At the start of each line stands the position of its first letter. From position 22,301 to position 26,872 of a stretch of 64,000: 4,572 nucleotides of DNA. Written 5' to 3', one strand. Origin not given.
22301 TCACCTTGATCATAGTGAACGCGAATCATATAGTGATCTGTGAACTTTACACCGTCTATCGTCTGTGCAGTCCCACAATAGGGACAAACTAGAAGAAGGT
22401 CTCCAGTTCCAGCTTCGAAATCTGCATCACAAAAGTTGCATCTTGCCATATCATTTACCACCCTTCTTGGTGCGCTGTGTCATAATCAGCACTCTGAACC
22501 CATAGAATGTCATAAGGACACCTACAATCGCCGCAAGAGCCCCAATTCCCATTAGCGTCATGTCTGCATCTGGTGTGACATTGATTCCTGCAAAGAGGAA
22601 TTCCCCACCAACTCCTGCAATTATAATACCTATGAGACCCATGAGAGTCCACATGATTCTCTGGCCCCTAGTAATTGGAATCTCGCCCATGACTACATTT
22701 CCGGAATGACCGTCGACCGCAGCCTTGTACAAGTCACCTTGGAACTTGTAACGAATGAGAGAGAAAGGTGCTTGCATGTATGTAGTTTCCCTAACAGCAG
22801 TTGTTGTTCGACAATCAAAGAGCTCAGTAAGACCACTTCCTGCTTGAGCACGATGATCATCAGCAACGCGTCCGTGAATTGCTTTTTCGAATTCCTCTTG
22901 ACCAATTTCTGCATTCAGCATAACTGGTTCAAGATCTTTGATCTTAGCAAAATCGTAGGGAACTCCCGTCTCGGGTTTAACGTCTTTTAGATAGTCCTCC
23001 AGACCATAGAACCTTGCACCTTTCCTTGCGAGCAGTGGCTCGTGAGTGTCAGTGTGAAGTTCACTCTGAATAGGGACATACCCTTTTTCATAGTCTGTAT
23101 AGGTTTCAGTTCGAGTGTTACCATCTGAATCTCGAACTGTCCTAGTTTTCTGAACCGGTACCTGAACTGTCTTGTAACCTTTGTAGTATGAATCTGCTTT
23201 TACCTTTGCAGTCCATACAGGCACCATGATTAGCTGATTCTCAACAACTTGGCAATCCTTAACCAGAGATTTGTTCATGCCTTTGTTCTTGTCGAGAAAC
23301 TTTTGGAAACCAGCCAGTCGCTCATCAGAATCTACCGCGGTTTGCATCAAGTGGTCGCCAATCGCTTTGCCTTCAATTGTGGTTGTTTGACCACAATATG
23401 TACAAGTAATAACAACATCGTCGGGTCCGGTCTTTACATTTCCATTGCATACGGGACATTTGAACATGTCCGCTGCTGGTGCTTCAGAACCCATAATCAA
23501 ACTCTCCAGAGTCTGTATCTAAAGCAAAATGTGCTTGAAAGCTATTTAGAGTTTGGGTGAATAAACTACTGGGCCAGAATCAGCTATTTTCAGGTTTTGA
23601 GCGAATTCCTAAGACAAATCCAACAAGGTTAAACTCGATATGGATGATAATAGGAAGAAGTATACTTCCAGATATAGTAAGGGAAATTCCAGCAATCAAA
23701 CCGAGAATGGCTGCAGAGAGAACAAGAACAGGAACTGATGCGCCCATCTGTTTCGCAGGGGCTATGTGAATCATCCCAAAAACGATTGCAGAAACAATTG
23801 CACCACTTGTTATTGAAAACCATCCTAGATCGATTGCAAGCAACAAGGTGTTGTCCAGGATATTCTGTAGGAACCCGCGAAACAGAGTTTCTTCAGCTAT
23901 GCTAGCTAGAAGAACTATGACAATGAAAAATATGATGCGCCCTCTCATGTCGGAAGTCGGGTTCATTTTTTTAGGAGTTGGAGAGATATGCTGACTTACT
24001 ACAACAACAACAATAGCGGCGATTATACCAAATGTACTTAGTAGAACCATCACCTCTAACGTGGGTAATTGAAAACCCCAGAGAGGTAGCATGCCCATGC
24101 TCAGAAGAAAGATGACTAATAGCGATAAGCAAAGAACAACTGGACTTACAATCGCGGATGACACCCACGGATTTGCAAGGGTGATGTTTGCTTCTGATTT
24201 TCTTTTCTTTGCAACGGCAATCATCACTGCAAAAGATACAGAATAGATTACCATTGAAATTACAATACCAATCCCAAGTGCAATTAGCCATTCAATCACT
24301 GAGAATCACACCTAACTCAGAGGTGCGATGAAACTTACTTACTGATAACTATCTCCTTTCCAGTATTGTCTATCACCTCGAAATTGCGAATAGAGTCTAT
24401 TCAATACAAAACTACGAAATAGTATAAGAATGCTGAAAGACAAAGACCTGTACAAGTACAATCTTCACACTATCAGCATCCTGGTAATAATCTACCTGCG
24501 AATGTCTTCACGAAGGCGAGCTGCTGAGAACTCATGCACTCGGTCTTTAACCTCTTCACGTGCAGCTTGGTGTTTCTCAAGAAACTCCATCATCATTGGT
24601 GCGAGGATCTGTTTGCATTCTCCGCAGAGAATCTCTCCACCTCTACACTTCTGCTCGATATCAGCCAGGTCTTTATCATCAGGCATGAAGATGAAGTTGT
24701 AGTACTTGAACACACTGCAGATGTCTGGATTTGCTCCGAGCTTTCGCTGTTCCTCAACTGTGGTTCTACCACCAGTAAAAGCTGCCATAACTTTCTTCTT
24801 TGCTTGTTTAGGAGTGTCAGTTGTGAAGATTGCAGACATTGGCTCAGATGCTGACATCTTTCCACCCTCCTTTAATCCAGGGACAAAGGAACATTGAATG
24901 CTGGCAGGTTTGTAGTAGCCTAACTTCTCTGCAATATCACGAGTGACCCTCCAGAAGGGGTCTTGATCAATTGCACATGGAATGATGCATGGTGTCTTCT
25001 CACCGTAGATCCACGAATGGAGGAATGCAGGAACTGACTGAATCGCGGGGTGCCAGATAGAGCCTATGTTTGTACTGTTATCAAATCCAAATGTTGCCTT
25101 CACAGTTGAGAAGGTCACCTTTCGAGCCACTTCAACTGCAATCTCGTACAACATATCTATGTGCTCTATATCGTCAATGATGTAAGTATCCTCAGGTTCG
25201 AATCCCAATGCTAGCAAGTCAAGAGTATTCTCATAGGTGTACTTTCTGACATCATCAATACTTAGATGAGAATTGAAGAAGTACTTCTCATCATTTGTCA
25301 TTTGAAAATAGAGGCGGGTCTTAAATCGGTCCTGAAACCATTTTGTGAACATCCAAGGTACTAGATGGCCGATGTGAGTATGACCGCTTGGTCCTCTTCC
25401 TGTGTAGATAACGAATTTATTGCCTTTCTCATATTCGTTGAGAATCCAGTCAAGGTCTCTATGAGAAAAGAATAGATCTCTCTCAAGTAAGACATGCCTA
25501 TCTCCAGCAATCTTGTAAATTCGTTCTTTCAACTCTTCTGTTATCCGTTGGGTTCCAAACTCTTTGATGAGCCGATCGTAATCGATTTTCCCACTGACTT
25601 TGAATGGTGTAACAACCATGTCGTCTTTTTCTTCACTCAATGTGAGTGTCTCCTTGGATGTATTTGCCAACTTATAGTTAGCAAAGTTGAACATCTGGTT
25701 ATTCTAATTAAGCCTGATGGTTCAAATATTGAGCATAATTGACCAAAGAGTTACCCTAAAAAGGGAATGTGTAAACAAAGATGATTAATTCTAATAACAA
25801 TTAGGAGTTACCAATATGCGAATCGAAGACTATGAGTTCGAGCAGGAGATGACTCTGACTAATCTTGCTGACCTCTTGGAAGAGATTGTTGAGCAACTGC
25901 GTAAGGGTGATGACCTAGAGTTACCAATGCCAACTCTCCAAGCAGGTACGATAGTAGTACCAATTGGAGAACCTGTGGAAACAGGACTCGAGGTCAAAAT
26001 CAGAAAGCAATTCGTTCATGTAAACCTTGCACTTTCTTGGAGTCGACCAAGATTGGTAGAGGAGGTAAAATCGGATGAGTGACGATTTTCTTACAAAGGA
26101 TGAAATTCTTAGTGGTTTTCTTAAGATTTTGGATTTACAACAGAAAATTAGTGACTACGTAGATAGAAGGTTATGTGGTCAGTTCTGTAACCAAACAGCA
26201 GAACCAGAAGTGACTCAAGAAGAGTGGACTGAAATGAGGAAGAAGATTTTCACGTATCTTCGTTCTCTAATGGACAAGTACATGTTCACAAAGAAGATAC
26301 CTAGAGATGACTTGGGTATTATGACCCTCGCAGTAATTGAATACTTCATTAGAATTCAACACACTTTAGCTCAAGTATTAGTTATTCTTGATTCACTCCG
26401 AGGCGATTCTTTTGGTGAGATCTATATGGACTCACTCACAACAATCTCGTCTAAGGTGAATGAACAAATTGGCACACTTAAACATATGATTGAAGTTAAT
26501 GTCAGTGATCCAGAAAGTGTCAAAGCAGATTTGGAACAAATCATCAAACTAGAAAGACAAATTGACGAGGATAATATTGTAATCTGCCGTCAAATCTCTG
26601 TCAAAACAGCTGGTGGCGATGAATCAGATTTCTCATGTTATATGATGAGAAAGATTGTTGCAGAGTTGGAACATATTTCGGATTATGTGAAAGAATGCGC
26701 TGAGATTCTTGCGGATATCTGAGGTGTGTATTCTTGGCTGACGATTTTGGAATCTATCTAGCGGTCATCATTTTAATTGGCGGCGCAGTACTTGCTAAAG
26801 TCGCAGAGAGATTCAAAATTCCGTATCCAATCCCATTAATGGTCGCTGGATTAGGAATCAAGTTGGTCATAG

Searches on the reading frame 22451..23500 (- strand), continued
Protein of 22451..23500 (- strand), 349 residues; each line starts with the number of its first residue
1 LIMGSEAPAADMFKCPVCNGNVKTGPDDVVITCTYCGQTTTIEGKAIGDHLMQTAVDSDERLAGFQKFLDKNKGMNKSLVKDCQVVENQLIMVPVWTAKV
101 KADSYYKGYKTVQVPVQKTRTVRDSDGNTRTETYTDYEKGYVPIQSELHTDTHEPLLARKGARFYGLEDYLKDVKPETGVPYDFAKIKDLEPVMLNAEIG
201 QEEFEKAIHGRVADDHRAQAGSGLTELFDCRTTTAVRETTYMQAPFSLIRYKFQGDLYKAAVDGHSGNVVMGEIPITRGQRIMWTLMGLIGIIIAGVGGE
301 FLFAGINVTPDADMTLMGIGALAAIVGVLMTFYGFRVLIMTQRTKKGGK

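Call 84: search_protein_families(library=pfam, proteins=[window:22451-23494:-, P0385, P0387, P0118, L062:4533-5840:+], max_evalue=10)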
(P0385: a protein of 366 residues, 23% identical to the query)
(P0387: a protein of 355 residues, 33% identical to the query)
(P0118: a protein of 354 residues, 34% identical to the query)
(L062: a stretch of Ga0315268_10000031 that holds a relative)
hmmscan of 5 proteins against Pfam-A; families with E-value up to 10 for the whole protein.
window:22451-23494:- (347 aa): 6 families
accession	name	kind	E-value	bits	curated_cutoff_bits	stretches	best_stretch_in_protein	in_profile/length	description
PF14446.12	Prok-RING_1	-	0.029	14.7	29.1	1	12-35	6-27/54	Prokaryotic RING finger family 1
PF09269.16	DUF1967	-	0.067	13.7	27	1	40-79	14-52/70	Domain of unknown function (DUF1967)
PF03119.21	DNA_ligase_ZBD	-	0.085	13.2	25.8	1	12-32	1-21/27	NAD-dependent DNA ligase C4 zinc finger domain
PF05129.18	Zn_ribbon_Elf1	-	0.12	12.9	29.8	1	7-43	19-61/79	Transcription elongation factor Elf1 like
PF14255.11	Cys_rich_CPXG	-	0.15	12.4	25.2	0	29-40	1-12/52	Cysteine-rich CPXCG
PF13248.11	Zn_ribbon_3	-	1.2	9.1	27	1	10-36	2-24/26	zinc-ribbon domain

P0385 (366 aa): 40 families (the best 25 are shown)
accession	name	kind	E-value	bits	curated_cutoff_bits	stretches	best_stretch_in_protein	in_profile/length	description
PF01155.25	HypA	-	6.6e-05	23.3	28.9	2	67-100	65-96/112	Hydrogenase/urease nickel incorporation, metallochaperone, hypA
PF12773.13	DZR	-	0.00035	21.1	27.3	2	13-45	13-39/45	Double zinc ribbon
PF14369.11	Zn_ribbon_19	-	0.00054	20.5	30.8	2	75-102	5-33/35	zinc-ribbon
PF07295.17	DUF1451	-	0.00096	19.8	26.1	2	8-37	109-138/146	Zinc-ribbon containing domain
PF23455.1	DUF7129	-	0.0037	17.4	30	2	75-100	14-37/45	Domain of unknown function (DUF7129)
PF12647.12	RNHCP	-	0.0039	17.6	24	1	11-82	2-76/90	RNHCP domain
PF07754.17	HVO_2753_ZBP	-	0.0043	17.3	33.2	2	75-101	1-27/46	Small zinc finger protein HVO_2753-like, Zn-binding pocket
PF23548.1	Zn_ribbon_FGT1_2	-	0.0056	16.7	27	1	12-37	2-27/35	FORGETTER1 second zinc ribbon domain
PF14354.12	Lar_restr_allev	-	0.007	17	28.6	2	31-81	4-34/58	Restriction alleviation protein Lar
PF06221.18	zf-C2HC5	-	0.0079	16.6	25.8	2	71-109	16-53/54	Putative zinc finger motif, C2HC5-type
PF06943.17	zf-LSD1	-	0.011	16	20.2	1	15-37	1-23/25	LSD1 zinc finger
PF23547.1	Zn_ribbon_FGT1_1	-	0.013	15.5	27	1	12-38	2-28/35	FORGETTER1 first zinc ribbon domain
PF14599.11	zinc_ribbon_6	-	0.014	15.7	27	1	65-97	22-54/59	Zinc-ribbon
PF23458.2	DUF7130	-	0.017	15.4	35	2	63-97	44-77/89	Domain of unknown function (DUF7130)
PF10122.14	Zn_ribbon_Com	-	0.023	14.6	22.9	1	15-45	7-39/52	Mu-like prophage protein Com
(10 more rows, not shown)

P0387 (355 aa): 39 families (the best 25 are shown)
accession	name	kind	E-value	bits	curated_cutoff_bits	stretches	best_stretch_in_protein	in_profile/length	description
PF23455.1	DUF7129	-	0.00013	22.1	30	2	65-91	11-37/45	Domain of unknown function (DUF7129)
PF01155.25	HypA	-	0.00014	22.3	28.9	2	3-42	68-107/112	Hydrogenase/urease nickel incorporation, metallochaperone, hypA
PF12773.13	DZR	-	0.00088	19.8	27.3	2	8-36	15-37/45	Double zinc ribbon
PF21349.2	RUBY_RBDX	-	0.00098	19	26.5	1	66-90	1-25/30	Rubrerythrin, rubredoxin-like domain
PF13920.12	zf-C3HC4_3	-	0.0057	16.9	27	1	56-91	14-46/49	Zinc finger, C3HC4 type (RING finger)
PF08271.17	Zn_Ribbon_TF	-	0.0079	16.2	29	2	66-82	20-36/43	TFIIB zinc-binding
PF09973.14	DUF2208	-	0.0088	16.2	24.3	1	261-351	61-151/231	Predicted membrane protein (DUF2208)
PF09297.16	Zn_ribbon_NUD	-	0.0091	16.1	24.8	1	8-32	6-30/32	NADH pyrophosphatase zinc ribbon domain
PF09723.15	Zn_ribbon_8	-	0.0095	16.4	34.4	2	5-32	5-35/41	Zinc ribbon domain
PF03604.18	Zn_ribbon_RPAB4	-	0.012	15.7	24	1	6-31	1-25/32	DNA directed RNA polymerase, 7 kDa subunit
PF08274.17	Zn_Ribbon_YjdM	-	0.013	16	30.8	1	7-32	4-28/30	PhnA Zinc-Ribbon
PF17032.10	Zn_ribbon_15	-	0.017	16.4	28.9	1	25-93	2-64/73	zinc-ribbon family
PF07754.17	HVO_2753_ZBP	-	0.021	15.1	33.2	1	8-33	1-26/46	Small zinc finger protein HVO_2753-like, Zn-binding pocket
PF14354.12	Lar_restr_allev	-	0.022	15.4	28.6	1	23-79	3-39/58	Restriction alleviation protein Lar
PF06221.18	zf-C2HC5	-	0.027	14.9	25.8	1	61-94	13-47/54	Putative zinc finger motif, C2HC5-type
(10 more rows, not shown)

P0118 (354 aa): 9 families
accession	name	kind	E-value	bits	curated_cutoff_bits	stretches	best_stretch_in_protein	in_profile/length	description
PF08271.17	Zn_Ribbon_TF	-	0.024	14.6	29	1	15-42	2-30/43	TFIIB zinc-binding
PF02591.20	Zn_ribbon_9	-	0.09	13.3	29.1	1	29-41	21-33/33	C4-type zinc ribbon domain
PF13248.11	Zn_ribbon_3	-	0.094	12.7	27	1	13-38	2-23/26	zinc-ribbon domain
PF03896.21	TRAP_alpha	-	0.098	12.3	24.7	1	206-316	47-154/180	Translocon-associated protein (TRAP), alpha subunit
PF13074.11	DUF3938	-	0.11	13.5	25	1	289-336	9-55/98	Protein of unknown function (DUF3938)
PF21344.3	Zn_ribbon_LysW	-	0.12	12.5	27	1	15-39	2-29/46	Alpha-aminoadipate carrier protein LysW-like, globular domain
PF01667.23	Ribosomal_S27e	-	0.21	11.8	24.5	1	14-42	8-37/55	Ribosomal protein S27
PF14446.12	Prok-RING_1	-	0.3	11.5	29.1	1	13-39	4-28/54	Prokaryotic RING finger family 1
PF11127.14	YgaP-like_TM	-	1.1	9.8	25.3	1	296-353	11-62/66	Inner membrane protein YgaP-like, transmembrane domain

L062:4533-5840:+ (435 aa): 6 families
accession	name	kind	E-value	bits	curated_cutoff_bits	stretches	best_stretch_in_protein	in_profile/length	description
PF03604.18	Zn_ribbon_RPAB4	-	0.0054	16.8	24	1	156-180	2-25/32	DNA directed RNA polymerase, 7 kDa subunit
PF05207.18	Zn_ribbon_CSL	-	0.016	15.4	29.2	1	156-184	20-52/55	CSL zinc finger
PF13248.11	Zn_ribbon_3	-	0.051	13.5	27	1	155-179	3-23/26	zinc-ribbon domain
PF23550.1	zf_Tbcl_Rhp7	-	0.07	13.1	27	1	155-168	5-18/39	DNA repair protein rhp7 treble clef domain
PF01363.27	FYVE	-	0.16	12.5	27.8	1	155-183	9-35/67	FYVE zinc finger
PF09845.14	OapC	-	0.34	11.6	23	1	154-211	1-59/133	Origin-associated protein OapC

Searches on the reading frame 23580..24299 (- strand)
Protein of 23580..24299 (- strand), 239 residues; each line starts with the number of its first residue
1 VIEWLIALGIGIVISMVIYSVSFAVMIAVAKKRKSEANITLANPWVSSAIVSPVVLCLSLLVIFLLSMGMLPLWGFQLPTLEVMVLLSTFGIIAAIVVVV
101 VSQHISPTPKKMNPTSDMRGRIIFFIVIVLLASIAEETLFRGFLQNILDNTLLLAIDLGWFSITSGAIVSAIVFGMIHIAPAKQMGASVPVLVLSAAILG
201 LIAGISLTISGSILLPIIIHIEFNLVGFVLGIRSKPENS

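Call 3: search_protein_families(library=pfam, proteins=[window:23580-24299:-], max_evalue=0.1)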
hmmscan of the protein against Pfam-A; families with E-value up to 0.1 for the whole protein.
window:23580-24299:- (239 aa): 1 family
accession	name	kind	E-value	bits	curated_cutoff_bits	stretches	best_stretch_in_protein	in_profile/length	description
PF02517.21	Rce1-like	-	1.7e-15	57.5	22.4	1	122-226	5-93/93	Type II CAAX prenyl endopeptidase Rce1-like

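Call 6: search_protein_families(library=ncbifam, proteins=[window:23580-24299:-], max_evalue=0.1)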
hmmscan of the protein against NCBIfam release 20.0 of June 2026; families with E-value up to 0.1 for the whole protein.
window:23580-24299:- (239 aa): 9 families
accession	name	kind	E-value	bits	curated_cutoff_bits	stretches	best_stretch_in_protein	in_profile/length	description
NF050068.1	Rv0804_CPBP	equivalog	9.3e-11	41.7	200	1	93-228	63-190/197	Rv0804 family intramembrane glutamic endopeptidase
NF041647.1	ABC_perm_CPBP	equivalog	3.7e-09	35.9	435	1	14-230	425-633/636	ABC transporter permease subunit/CPBP intramembrane protease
NF033192.3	CPBP_JDVT_MrtJ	equivalog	3.3e-08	34.1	75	1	126-226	2-94/98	JDVT-CTERM system glutamic-type intramembrane protease MrtJ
NF047635.1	CPBP_Sphingo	equivalog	1.1e-07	31.5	225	1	133-226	139-233/237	CPBP family intramembrane glutamic endopeptidase, BDIM_20840 family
NF040914.1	Mrt_core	domain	1.9e-07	31.1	100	1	126-227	5-101/108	myxosortase family intramembrane protease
NF040589.1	CPBP_Synerg_MrtS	equivalog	1.5e-05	25.2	130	1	97-225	51-161/170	Synerg-CTERM system glutamic-type intramembrane protease MrtS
NF040594.1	CPBP_fam_MrtC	equivalog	2.5e-05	24.1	195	1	129-184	122-178/221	myxosortase MrtC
NF040674.1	CPBP_fam_MrtP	equivalog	6e-05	22.7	250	1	122-180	246-305/354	myxosortase MrtP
TIGR03008.1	pepcterm_CAAX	equivalog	0.001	19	81.05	1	109-223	97-205/222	CAAX prenyl protease-related protein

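Call 54: search_protein_families(library=padloc, proteins=[window:23580-24299:-], max_evalue=0.01)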
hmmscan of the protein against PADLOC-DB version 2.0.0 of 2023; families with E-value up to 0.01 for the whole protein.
window:23580-24299:- (239 aa): 0 families

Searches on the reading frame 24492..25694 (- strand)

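Call 3: search_protein_families(library=pfam, proteins=[window:24492-25694:-], max_evalue=0.1)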
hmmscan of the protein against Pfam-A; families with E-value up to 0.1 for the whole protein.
window:24492-25694:- (400 aa): 2 families
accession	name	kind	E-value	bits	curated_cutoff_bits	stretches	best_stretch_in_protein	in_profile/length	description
PF00579.31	tRNA-synt_1b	-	9.7e-25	87.9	21.1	1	91-372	3-291/292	tRNA synthetases class I (W and Y)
PF01921.24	tRNA-synt_1f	-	0.0021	17.4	27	1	90-124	20-54/360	tRNA synthetases class I (K)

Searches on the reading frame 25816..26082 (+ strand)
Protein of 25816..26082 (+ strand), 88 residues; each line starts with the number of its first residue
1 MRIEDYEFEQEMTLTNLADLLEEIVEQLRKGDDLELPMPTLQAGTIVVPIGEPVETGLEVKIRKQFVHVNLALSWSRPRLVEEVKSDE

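Call 3: search_protein_families(library=pfam, proteins=[window:25816-26082:+], max_evalue=0.1)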
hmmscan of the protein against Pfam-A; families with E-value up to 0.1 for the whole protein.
window:25816-26082:+ (88 aa): 1 family
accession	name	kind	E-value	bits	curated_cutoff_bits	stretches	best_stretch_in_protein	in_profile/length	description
PF20068.4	Amphi-Trp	-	0.002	18.5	27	1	6-63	7-59/93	Amphi-Trp domain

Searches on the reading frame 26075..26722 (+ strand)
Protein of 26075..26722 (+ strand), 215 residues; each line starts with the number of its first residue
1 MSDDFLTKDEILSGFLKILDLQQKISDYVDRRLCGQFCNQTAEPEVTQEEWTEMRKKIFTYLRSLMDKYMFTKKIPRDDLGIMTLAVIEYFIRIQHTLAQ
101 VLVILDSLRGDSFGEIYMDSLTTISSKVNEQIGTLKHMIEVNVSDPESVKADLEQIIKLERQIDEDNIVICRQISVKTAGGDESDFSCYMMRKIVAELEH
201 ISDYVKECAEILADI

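Call 3: search_protein_families(library=pfam, proteins=[window:26075-26722:+], max_evalue=0.1)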
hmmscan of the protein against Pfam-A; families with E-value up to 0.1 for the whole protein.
window:26075-26722:+ (215 aa): 2 families
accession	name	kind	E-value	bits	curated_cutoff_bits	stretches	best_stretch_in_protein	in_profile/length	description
PF01895.24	PhoU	-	0.00027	21.7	23.5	1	152-211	26-88/89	PhoU domain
PF07160.18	SKA1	-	0.048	13.9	29.6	1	120-164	2-46/243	Spindle and kinetochore-associated protein 1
